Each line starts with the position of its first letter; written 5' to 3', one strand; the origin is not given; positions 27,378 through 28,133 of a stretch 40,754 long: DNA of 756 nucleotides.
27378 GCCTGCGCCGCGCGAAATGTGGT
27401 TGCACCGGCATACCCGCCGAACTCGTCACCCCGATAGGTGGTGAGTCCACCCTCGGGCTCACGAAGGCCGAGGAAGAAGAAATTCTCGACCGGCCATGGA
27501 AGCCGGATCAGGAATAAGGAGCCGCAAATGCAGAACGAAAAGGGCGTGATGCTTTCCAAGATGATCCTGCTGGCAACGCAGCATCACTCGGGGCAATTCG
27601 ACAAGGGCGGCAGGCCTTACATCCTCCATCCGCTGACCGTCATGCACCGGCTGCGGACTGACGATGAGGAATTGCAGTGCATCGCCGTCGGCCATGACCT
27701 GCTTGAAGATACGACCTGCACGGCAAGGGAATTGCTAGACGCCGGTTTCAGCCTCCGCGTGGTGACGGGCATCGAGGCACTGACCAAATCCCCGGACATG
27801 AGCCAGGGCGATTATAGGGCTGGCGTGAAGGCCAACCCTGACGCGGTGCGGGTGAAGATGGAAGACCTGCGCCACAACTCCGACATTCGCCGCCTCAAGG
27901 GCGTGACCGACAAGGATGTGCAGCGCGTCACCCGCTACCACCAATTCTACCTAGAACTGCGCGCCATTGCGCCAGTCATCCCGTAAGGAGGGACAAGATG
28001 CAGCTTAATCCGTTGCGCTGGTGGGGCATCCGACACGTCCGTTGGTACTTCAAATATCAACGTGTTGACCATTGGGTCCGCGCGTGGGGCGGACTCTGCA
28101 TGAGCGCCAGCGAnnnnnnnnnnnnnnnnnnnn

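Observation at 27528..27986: Phage-encoded small alarmone hydrolase (SpoT/Mesh1-type HD domain)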

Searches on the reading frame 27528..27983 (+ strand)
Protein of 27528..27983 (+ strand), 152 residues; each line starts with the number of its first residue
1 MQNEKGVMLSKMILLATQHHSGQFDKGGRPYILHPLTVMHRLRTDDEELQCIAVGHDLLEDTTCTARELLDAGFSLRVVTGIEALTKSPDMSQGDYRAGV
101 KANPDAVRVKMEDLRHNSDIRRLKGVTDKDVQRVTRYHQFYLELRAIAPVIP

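Call 4: search_protein_families(library=pfam, proteins=[window:27528-27983:+], max_evalue=1)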
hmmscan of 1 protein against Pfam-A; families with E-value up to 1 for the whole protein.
window:27528-27983:+ (152 aa): 1 family
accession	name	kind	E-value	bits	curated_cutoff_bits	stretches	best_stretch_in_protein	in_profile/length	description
PF13328.12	HD_4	-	5e-05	23.5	27.2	1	15-115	4-100/156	HD domain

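Call 5: search_protein_families(library=phrogs, proteins=[window:27528-27983:+], max_evalue=0.01)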
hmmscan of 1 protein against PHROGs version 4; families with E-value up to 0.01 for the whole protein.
window:27528-27983:+ (152 aa): 5 families
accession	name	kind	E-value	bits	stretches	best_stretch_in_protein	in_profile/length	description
phrog_990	-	other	1.9e-53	183.1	1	4-146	150-293/374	metal-dependent phosphohydrolase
phrog_30929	-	unknown function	2.2e-38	133.3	1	8-145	237-375/413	-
phrog_37235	-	other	2.6e-18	67.4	1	71-145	8-82/118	metal-dependent phosphohydrolase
phrog_15275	-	unknown function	5.9e-05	23.8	1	11-144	32-174/223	-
phrog_32047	-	other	0.0033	17.7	1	10-122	27-148/301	phosphohydrolase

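Call 6: search_protein_families(library=ncbifam, proteins=[window:27528-27983:+], max_evalue=1)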
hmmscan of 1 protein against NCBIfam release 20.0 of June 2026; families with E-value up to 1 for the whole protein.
window:27528-27983:+ (152 aa): 2 families
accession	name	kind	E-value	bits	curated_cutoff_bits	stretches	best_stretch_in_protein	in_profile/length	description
TIGR00691.1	spoT_relA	subfamily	2.4e-12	46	499.2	1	15-95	4-85/687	RelA/SpoT family protein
NF008303.0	PRK11092.1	equivalog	3.4e-08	32.1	947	1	7-91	21-106/702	bifunctional GTP diphosphokinase/guanosine-3',5'-bis pyrophosphate 3'-pyrophosphohydrolase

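Call 7: search_solved_structures(query=window:27528-27983:+, max_evalue=1, show_alignments=3)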
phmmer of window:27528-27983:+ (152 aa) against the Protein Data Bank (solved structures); distinct sequences matched with E-value up to 1: 23.
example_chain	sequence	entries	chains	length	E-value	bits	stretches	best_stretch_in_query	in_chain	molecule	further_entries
7smg_A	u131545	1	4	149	3.9e-28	101.5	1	6-144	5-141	(p)ppApp hydrolase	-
7qps_A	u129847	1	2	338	3.1e-08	37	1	19-117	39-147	ACT domain protein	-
7qpr_A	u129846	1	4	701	2.1e-07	34.3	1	19-117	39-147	ACT domain protein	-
7oiw_A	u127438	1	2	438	1.3e-06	31.7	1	12-128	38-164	GTP pyrophosphokinase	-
8acu_A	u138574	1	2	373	1.6e-06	31.4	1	7-90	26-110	GTP pyrophosphokinase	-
6yxa_A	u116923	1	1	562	2.8e-06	30.6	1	7-89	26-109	GTP pyrophosphokinase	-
1vj7_A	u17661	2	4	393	3.7e-05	27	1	7-136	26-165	Bifunctional RELA/SPOT | Bifunctional (p)ppGpp synthase/hydrolase RelA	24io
7qoc_A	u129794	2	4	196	4.3e-05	26.8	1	19-92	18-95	Guanosine polyphosphate pyrophosphohydrolases/synthetases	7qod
5xnx_A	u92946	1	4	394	0.00013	25.2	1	9-90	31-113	Bifunctional (p)ppGpp synthase/hydrolase RelA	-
8fr8_I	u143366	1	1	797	0.00017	24.8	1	9-95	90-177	GTP pyrophosphokinase RelA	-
6s2t_A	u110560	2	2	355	0.00038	23.7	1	14-87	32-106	(P)ppGpp synthetase I, SpoT/RelA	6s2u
7ohg_A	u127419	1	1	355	0.00038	23.7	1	14-87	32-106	Guanosine-3',5'-bis(Diphosphate) 3'-pyrophosphohydrolase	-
6s2v_A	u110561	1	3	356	0.00038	23.7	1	14-87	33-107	(P)ppGpp synthetase I, SpoT/RelA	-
4yf1_A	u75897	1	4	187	0.00071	22.8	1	11-92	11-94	Lmo0812 protein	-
9ngw_A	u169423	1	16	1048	0.004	20.4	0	52-82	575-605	IcmE (DotG)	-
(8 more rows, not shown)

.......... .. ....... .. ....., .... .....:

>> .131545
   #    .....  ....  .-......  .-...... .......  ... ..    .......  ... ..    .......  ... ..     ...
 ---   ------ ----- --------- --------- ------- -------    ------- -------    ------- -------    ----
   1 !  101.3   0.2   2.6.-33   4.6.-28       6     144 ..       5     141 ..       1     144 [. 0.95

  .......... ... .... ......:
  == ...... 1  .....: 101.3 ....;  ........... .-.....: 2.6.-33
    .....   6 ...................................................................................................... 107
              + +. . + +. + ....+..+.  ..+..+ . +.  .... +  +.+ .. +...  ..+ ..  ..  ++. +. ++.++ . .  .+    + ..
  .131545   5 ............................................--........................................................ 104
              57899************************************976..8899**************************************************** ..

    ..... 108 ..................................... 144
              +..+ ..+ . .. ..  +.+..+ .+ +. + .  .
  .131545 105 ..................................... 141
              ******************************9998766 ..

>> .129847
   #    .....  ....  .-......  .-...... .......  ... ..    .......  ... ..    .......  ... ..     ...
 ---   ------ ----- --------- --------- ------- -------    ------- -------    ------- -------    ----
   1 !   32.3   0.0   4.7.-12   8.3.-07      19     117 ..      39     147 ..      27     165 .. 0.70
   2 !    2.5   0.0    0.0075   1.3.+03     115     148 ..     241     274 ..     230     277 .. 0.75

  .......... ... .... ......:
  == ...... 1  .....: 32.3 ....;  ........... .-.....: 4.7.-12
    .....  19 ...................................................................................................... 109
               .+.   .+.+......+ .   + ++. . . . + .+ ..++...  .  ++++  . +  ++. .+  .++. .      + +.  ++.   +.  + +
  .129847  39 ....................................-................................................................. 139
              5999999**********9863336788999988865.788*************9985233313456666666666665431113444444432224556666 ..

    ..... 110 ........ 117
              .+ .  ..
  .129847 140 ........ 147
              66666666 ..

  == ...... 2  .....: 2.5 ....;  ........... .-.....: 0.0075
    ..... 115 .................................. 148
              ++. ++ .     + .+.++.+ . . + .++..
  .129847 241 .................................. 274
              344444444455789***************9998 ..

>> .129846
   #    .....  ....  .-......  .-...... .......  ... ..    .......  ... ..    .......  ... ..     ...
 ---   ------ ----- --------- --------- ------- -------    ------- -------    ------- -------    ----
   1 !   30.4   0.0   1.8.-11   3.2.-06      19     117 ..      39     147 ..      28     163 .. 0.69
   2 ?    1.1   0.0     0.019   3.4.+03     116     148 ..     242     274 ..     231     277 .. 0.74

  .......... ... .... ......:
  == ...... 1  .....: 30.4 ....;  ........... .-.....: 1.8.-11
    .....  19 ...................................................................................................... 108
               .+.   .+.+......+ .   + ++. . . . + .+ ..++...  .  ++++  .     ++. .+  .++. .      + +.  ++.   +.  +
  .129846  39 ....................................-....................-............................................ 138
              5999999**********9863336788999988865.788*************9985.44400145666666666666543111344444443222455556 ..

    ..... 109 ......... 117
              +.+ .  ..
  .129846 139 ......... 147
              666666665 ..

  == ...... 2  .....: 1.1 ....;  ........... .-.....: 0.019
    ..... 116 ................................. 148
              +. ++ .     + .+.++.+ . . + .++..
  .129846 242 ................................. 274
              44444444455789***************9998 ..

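Call 9: search_dna_similar(query=window:27528-27983:+, collection=phages, mode=protein, max_rows=40, rows=spread)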
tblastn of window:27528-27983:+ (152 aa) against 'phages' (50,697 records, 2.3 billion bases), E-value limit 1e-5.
Records with a match: 305; places in all: 307; records where one place covers at least 80% of the query: 277.
Best place of each record, by identity: 60-80% 2; <60% 303.
By first word of the organism name: Aeromonas 76; Streptococcus 35; Klebsiella 32; Vibrio 17; Escherichia 16; Cronobacter 15; Salmonella 11; Pectobacterium 10; Pseudomonas 9; Stenotrophomonas 8; and 30 more.
By host as written in the record: - 25; Aeromonas salmonicida 25; Aeromonas hydrophila BIOTECH 10089 13; Klebsiella pneumoniae 12; Aeromonas hydrophila 12; Cronobacter sakazakii 11; Aeromonas salmonicida subsp. salmonicida 8; Klebsiella pneumoniae K23 7; and 121 more.
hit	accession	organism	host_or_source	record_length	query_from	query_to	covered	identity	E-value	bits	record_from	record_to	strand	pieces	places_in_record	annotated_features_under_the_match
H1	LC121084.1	Ralstonia phage RSP15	-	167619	4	147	95%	59.7%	5e-51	179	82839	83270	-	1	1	hypothetical protein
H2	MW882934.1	Cronobacter phage EspYZU08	Cronobacter sakazakii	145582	9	144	89%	55.1%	3e-40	148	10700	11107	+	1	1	none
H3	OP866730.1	Cronobacter phage EspYZU15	Cronobacter sakazakii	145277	9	144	89%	54.4%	7e-40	147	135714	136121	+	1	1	hypothetical protein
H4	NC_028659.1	Klebsiella phage vB_KpnM_KB57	Klebsiella pneumoniae M-9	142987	9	144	89%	54.4%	1e-39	146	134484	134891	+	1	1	metal-dependent phosphohydrolase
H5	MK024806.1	Proteus phage Mydo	Proteus mirabilis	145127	9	144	89%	54.4%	1e-39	146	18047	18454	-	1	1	putative metal dependent phosphohydrolase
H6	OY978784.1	Klebsiella phage vB_Kpn_K18PH07C1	-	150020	9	144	89%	54.4%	1e-39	146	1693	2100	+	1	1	Rz-like spanin (x2)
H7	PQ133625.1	Klebsiella phage P8734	Klebsiella pneumoniae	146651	9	144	89%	54.4%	2e-39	145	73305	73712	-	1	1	hypothetical protein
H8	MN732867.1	Erwinia phage Hena1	Erwinia amylovora 1/79Sm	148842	9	145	90%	53.3%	2e-40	149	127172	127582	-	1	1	hypothetical protein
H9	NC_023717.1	Cronobacter phage CR9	Cronobacter sakazakii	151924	9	145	90%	52.9%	6e-40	147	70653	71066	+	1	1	putative metal dependent phosphohydrolase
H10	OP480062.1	Erwinia phage pEa_SNUABM_55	Erwinia amylovora TS3128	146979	9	145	90%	52.6%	3e-40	148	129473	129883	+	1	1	hypothetical protein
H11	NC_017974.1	Cronobacter phage CR3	Cronobacter sakazakii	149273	9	145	90%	52.2%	2e-39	146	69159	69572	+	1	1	putative metal dependent phosphohydrolase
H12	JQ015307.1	Pectobacterium phage phiTE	Pectobacterium atrosepticum SCRI1043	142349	9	145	90%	50.0%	2e-34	132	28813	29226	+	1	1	hypothetical protein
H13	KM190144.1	Escherichia phage Av-05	Escherichia coli O157:H7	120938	9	144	89%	47.1%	3e-34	131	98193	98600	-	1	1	hypothetical protein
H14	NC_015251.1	Aeromonas phage 65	Aeromonas salmonicida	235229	1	148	97%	41.4%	3e-24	102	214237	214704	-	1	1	metal-dependent phosphohydrolase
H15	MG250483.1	Aeromonas phage Ah1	Aeromonas hydrophila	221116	5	145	93%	40.8%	4e-15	103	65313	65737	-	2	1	hypothetical protein (x2)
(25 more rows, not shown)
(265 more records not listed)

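Call 22: search_protein_families(library=pfam, alignment_id=A1, max_evalue=0.01)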
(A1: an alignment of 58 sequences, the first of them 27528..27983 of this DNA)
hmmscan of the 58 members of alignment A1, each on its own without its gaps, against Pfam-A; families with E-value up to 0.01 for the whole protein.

A. member 1, window:27528-27983:+ (152 aa): 1 family
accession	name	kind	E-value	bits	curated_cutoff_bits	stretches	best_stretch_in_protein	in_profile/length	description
PF13328.12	HD_4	-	5e-05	23.5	27.2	1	15-115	4-100/156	HD domain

B. families by the number of members that match (of 58 scanned): 15 families
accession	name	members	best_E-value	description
PF24175.2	SU10_adaptor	1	1.9e-27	SU10 adaptor protein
PF11351.13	GTA_holin_3TM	1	1.5e-23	Holin of 3TMs, for gene-transfer release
PF10908.13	Tlde1_dom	1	2.6e-12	Tlde1 domain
PF00486.34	Trans_reg_C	1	7.4e-12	Transcriptional regulatory protein, C terminal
PF18932.5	DUF5681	1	1.2e-10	Family of unknown function (DUF5681)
PF01381.28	HTH_3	1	2.5e-07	Helix-turn-helix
PF10263.15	SprT-like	1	1.2e-06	SprT-like family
PF19905.4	DUF6378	1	5.8e-06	Domain of unknown function (DUF6378)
PF24146.1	K1-lyase_C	1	1.3e-05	K1 capsule-specific polysaccharide lyase, C-terminal domain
PF13328.12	HD_4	1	5e-05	HD domain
PF18925.5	DUF5675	1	0.00042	Family of unknown function (DUF5675)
PF00149.33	Metallophos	1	0.0007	Calcineurin-like phosphoesterase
PF07439.16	DUF1515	1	0.0017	Protein of unknown function (DUF1515)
PF03734.19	YkuD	1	0.0024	L,D-transpeptidase catalytic domain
PF05866.16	RusA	1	0.0041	Endodeoxyribonuclease RusA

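Call 23: search_protein_families(library=padloc, alignment_id=A1, max_evalue=0.001)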
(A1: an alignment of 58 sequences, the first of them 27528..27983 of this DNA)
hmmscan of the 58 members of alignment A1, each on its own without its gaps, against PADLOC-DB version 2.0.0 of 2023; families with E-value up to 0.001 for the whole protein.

A. member 1, window:27528-27983:+ (152 aa): 0 families

B. families by the number of members that match (of 58 scanned): 0 families

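Call 26: search_dna_similar(query=window:27528-27983:+, collection=phages, mode=protein, max_rows=60, rows=best)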
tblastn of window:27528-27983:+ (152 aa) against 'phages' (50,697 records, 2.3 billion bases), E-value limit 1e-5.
Records with a match: 305; places in all: 307; records where one place covers at least 80% of the query: 277.
Best place of each record, by identity: 60-80% 2; <60% 303.
By first word of the organism name: Aeromonas 76; Streptococcus 35; Klebsiella 32; Vibrio 17; Escherichia 16; Cronobacter 15; Salmonella 11; Pectobacterium 10; Pseudomonas 9; Stenotrophomonas 8; and 30 more.
By host as written in the record: - 25; Aeromonas salmonicida 25; Aeromonas hydrophila BIOTECH 10089 13; Klebsiella pneumoniae 12; Aeromonas hydrophila 12; Cronobacter sakazakii 11; Aeromonas salmonicida subsp. salmonicida 8; Klebsiella pneumoniae K23 7; and 121 more.
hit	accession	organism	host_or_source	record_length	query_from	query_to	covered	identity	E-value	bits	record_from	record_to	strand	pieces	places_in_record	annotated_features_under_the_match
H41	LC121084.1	Ralstonia phage RSP15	-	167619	4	147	95%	59.7%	5e-51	179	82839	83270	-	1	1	hypothetical protein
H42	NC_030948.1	Ralstonia phage RSP15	-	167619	4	147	95%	59.7%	5e-51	179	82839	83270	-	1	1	metal-dependent phosphohydrolase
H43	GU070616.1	Salmonella phage PVPSE1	Salmonella enteritidis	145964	9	144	89%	56.6%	4e-42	153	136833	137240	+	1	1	220: conserved hypothetical protein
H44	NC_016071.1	Salmonella phage PVPSE1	Salmonella enteritidis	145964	9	144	89%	56.6%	4e-42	153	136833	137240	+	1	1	220: metal-dependent phosphohydrolase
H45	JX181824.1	Salmonella phage SSE121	Baltimore Harbor water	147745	9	144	89%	56.6%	4e-42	153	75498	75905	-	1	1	hypothetical protein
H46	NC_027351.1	Salmonella phage SSE121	Baltimore Harbor water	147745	9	144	89%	56.6%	4e-42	153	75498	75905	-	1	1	metal-dependent phosphohydrolase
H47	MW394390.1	Klebsiella phage vB_KpM_FBKp34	Klebsiella pneumoniae K6453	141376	9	141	88%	57.1%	6e-42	153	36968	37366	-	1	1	putative metal dependent phosphohydrolase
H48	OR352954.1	Escherichia phage AV124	Escherichia coli ESBL033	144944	9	144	89%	55.9%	4e-42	154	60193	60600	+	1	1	putative metal dependent phosphohydrolase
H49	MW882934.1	Cronobacter phage EspYZU08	Cronobacter sakazakii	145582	9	144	89%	55.1%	3e-40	148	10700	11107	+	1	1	none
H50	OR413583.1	Salmonella phage SPLA5a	Salmonella enterica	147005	9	144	89%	55.1%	3e-40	148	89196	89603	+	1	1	hypothetical protein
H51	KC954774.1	Cronobacter phage CR8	Cronobacter sakazakii ATCC 29544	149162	9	145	90%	54.3%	2e-41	151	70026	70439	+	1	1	putative metal dependent phosphohydrolase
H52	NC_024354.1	Cronobacter phage CR8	Cronobacter sakazakii ATCC 29544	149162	9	145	90%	54.3%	2e-41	151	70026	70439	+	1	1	putative metal dependent phosphohydrolase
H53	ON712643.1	Pectobacterium phage vB_PcaM_P7_Pc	Pectobacterium carotovorum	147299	9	145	90%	54.3%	2e-41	151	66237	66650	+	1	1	putative metal dependent phosphohydrolase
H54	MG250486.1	Raoultella phage Ro1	Raoultella ornithinolytica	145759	9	144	89%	54.4%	4e-41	150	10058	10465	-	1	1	guanosine-3',5'-bis(diphosphate) 3'-pyrophosphohydrolase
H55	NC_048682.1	Raoultella phage Ro1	Raoultella ornithinolytica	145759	9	144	89%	54.4%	4e-41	150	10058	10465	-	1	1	metal-dependent phosphohydrolase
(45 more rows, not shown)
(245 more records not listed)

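Call 27: get_annotated_region(hit=H1, flank=6000)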
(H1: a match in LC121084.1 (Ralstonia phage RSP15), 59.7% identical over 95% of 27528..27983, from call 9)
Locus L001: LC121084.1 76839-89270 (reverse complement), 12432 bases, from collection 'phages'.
description: Ralstonia phage RSP15 DNA, complete genome.
organism: Ralstonia phage RSP15 (NCBI taxid 1785960)
taxonomy: Viruses; Duplodnaviria; Heunggongvirae; Uroviricota; Caudoviricetes; Ackermannviridae
host: -; source: -; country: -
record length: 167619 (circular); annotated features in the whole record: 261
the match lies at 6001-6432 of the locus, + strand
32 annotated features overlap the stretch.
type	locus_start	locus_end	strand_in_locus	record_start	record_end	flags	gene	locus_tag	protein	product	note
CDS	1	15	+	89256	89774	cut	-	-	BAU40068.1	GP30.3 family protein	ORF110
CDS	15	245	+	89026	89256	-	-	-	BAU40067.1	hypothetical protein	ORF109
CDS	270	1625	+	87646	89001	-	-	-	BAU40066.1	hypothetical protein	ORF108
tRNA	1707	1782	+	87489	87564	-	-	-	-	tRNA-Arg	-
tRNA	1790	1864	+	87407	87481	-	-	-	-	tRNA-Trp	-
CDS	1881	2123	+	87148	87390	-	-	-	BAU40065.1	hypothetical protein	ORF107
tRNA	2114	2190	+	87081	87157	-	-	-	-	tRNA-Lys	-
CDS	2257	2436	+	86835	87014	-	-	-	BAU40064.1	hypothetical protein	ORF106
CDS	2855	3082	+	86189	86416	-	-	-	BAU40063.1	hypothetical protein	ORF105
CDS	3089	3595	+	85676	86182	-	-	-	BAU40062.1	HNH endonuclease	ORF104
tRNA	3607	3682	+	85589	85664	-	-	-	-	tRNA-Thr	-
tRNA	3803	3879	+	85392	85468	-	-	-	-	tRNA-Ile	-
tRNA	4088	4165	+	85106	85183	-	-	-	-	tRNA-Gly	-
tRNA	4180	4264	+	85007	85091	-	-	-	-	tRNA-Leu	-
CDS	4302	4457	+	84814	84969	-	-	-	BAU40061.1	hypothetical protein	ORF103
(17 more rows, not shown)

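Call 32: get_annotated_region(hit=H43, flank=4000)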
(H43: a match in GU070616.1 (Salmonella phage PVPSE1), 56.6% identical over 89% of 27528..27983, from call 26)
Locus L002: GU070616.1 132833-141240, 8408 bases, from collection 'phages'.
description: Salmonella phage PVP-SE1, complete genome.
organism: Salmonella phage PVPSE1 (NCBI taxid 889338)
taxonomy: Viruses; Duplodnaviria; Heunggongvirae; Uroviricota; Caudoviricetes; Vequintavirinae; Seunavirus; Seunavirus PVPSE1
host: Salmonella enteritidis; source: -; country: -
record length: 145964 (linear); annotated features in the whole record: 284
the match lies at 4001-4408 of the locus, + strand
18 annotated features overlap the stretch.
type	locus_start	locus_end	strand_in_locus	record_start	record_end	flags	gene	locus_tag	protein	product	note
CDS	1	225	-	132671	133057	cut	215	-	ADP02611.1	conserved hypothetical protein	similar to YP_002003519.1 hypothetical protein rv5_gp017 from Escherichia phage rv5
CDS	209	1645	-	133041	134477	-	216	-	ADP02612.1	conserved hypothetical protein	similar to YP_002003514.1 hypothetical protein rv5_gp012 from Escherichia phage rv5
CDS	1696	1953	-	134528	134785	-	217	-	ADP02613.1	hypothetical protein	-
CDS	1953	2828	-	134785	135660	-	218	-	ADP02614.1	anti-sigma factor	similar to YP_002003513.1 anti-sigma factor from Escherichia phage rv5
regulatory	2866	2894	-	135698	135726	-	-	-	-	promoter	-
CDS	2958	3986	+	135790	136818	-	219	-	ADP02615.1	hypothetical protein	-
CDS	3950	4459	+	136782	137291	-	220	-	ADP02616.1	conserved hypothetical protein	similar to YP_656394.1 hypothetical protein PHG25ORF159c from Aeromonas phage 25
CDS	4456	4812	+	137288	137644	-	221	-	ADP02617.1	hypothetical protein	-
CDS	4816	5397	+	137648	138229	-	222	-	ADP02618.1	hypothetical protein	-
CDS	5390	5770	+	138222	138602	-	223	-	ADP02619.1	conserved hypothetical protein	similar to YP_002003508.1 hypothetical protein rv5_gp006 from Escherichia phage rv5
CDS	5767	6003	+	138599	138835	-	224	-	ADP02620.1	hypothetical protein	-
CDS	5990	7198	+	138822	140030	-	225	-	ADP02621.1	MoxR ATPase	similar to YP_002003506.1 MoxR ATPase from Escherichia phage rv5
CDS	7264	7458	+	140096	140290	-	226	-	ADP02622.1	conserved hypothetical protein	similar to YP_001836937.1 hypothetical protein AGC_0014 from Enterobacteria phage EPS7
CDS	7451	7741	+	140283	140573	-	227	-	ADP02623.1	hypothetical protein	-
CDS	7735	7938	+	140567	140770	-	228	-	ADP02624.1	hypothetical protein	-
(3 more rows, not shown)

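Call 33: find_homologous_proteins(query=window:27528-27983:+, max_evalue=1e-10)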
Query window:27528-27983:+ (152 aa): 3628 proteins with E <= 1e-10 among 3698 candidates; the best 120 are listed.
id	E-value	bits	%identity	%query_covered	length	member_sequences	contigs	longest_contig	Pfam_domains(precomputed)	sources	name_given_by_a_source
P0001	2.4e-81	289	91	93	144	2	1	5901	PF13328.13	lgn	-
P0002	3.9e-68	246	79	96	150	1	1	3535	-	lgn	-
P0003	5.2e-68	245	81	91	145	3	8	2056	-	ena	-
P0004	7.3e-67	242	80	90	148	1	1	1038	-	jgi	jgi:(p)ppGpp synthase/HD superfamily hydrolase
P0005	2.4e-66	240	75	95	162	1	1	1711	-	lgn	-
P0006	5.1e-66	239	78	94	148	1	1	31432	PF13328.13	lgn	-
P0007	2.3e-65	237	79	93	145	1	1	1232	-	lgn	-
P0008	2.5e-65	237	76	94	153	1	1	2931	-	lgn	-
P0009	3.9e-65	236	74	98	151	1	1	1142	-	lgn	-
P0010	4.1e-65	236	78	93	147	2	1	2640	-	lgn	-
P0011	4.6e-65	236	73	97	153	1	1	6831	-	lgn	-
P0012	5.8e-65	236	74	98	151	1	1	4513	-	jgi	-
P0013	9.4e-65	235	77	93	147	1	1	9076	-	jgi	jgi:(p)ppGpp synthase/HD superfamily hydrolase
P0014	1.1e-64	235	76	95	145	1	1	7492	-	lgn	-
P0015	1.1e-64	235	74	95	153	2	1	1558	-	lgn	-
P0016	1.1e-64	235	77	93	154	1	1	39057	-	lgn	-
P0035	1.8e-63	231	72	97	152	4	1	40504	-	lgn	-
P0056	1.9e-62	227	72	95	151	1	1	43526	-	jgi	jgi:(p)ppGpp synthase/HD superfamily hydrolase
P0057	1.9e-62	227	77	91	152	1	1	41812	-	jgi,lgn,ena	-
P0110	1.5e-60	221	73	93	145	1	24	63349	-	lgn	-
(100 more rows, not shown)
